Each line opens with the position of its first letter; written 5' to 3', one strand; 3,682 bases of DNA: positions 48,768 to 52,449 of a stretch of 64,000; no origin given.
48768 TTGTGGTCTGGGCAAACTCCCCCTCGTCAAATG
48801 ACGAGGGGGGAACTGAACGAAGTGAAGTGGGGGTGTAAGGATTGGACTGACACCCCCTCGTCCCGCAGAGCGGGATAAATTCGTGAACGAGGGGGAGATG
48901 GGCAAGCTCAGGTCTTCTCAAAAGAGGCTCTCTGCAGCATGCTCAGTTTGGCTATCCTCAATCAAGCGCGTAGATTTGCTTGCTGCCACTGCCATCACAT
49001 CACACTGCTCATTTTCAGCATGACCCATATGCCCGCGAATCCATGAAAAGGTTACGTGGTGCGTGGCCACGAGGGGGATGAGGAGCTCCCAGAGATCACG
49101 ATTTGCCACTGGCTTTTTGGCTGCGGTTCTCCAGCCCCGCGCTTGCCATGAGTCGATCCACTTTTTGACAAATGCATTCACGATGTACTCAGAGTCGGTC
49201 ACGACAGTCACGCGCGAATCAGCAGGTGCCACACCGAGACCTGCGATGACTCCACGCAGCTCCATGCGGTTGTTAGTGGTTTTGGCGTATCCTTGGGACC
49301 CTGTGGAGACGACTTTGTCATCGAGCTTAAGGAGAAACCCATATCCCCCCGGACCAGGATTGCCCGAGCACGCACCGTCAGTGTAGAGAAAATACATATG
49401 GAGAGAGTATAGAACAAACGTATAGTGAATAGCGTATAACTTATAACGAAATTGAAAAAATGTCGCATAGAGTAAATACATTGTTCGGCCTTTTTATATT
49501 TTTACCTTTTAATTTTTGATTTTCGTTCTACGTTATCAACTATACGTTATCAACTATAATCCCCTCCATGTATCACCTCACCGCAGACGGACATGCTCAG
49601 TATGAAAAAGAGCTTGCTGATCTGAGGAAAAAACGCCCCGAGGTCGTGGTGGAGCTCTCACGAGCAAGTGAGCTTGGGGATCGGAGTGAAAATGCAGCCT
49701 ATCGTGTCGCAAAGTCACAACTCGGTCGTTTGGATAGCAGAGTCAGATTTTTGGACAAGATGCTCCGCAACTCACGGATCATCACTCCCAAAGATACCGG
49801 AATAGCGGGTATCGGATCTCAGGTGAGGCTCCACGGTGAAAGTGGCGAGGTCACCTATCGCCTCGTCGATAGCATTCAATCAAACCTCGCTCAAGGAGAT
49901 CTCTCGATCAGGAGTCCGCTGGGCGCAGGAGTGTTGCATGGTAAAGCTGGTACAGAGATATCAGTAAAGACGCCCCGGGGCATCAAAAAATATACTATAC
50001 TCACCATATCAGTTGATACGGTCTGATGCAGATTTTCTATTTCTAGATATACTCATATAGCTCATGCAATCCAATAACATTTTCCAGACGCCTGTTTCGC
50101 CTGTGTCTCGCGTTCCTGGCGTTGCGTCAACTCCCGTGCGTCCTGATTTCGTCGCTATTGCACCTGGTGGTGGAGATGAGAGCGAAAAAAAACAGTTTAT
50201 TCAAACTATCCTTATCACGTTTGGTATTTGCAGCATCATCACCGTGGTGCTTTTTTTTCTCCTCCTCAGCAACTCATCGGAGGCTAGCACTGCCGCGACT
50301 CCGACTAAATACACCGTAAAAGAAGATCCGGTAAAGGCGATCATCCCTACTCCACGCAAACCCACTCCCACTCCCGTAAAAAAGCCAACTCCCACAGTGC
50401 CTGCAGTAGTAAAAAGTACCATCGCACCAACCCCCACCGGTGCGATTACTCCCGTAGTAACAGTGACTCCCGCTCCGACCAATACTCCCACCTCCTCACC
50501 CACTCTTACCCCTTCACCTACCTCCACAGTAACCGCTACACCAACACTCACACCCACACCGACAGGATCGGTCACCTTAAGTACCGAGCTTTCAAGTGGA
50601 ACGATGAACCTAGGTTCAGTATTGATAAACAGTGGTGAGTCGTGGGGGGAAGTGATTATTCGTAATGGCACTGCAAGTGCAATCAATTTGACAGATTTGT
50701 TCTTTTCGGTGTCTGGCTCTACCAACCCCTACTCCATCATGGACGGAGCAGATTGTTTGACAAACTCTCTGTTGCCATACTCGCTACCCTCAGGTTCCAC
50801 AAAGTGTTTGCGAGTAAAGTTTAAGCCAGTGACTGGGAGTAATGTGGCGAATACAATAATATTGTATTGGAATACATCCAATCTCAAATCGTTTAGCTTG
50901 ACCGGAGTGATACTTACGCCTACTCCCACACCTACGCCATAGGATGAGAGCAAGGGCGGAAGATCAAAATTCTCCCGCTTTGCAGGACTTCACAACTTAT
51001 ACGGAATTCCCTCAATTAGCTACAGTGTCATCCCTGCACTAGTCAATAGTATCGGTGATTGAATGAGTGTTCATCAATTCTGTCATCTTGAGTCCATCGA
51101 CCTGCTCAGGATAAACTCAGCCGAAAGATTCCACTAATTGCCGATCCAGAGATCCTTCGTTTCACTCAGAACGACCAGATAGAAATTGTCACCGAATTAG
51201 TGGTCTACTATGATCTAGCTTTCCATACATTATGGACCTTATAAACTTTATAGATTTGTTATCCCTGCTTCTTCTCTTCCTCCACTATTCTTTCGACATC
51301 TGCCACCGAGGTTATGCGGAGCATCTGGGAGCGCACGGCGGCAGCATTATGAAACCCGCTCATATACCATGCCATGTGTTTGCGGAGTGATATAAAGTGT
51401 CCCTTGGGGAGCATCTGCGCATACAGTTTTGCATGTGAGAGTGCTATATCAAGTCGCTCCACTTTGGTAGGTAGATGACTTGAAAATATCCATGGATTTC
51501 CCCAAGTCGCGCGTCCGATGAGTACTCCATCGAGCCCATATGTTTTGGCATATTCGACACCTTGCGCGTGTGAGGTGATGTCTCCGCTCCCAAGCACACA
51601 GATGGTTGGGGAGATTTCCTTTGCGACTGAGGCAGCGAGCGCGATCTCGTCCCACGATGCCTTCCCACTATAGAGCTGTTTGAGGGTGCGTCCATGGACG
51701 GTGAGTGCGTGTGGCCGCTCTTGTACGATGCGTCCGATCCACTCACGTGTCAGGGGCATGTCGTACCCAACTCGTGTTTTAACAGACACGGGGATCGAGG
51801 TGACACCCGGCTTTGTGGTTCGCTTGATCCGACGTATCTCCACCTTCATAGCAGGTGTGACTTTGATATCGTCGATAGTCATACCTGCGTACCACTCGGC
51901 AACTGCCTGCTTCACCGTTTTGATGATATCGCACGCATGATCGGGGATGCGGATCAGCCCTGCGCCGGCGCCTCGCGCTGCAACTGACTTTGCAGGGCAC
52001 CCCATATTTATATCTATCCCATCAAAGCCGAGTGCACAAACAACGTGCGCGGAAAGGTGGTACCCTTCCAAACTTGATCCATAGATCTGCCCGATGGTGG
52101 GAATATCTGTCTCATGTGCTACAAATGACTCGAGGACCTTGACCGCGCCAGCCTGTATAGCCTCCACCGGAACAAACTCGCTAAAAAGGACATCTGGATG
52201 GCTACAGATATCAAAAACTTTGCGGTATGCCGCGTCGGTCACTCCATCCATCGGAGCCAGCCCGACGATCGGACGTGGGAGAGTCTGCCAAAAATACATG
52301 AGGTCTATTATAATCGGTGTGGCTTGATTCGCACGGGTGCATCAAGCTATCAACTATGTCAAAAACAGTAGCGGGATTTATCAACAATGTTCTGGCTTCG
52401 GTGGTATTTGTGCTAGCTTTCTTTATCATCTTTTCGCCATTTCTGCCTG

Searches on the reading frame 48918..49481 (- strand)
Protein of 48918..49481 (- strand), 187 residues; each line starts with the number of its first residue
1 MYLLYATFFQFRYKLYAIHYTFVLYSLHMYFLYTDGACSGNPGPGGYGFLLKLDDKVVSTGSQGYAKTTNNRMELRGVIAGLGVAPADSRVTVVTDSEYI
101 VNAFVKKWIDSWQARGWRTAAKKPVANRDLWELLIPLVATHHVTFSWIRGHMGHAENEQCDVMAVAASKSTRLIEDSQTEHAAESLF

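Call 24: search_protein_families(library=pfam, proteins=[window:48918-49481:-], max_evalue=0.001)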
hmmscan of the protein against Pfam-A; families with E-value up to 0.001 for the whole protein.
window:48918-49481:- (187 aa): 1 family
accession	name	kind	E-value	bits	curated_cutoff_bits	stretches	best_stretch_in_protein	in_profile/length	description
PF00075.30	RNase_H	-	4.6e-39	134.3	25.8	1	31-168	5-140/141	RNase H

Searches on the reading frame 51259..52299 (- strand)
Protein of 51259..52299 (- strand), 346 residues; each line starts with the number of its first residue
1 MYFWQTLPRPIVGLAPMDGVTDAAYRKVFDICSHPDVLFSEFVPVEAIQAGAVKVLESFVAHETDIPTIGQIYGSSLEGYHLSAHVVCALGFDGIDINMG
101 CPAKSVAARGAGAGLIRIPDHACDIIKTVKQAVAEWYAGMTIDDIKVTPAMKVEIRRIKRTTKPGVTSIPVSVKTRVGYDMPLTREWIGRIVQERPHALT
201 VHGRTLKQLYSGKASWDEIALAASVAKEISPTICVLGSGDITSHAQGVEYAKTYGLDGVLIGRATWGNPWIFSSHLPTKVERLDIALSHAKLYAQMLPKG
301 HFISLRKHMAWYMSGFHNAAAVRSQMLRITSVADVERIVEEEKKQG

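Call 111: search_protein_families(library=pfam, proteins=[window:51259-52299:-], max_evalue=0.00001)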
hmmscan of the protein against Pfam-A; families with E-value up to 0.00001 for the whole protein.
window:51259-52299:- (346 aa): 1 family
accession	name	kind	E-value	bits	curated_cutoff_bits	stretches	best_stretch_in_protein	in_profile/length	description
PF01207.24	Dus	-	3.6e-51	174.5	20.4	2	167-339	121-302/311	Dihydrouridine synthase (Dus)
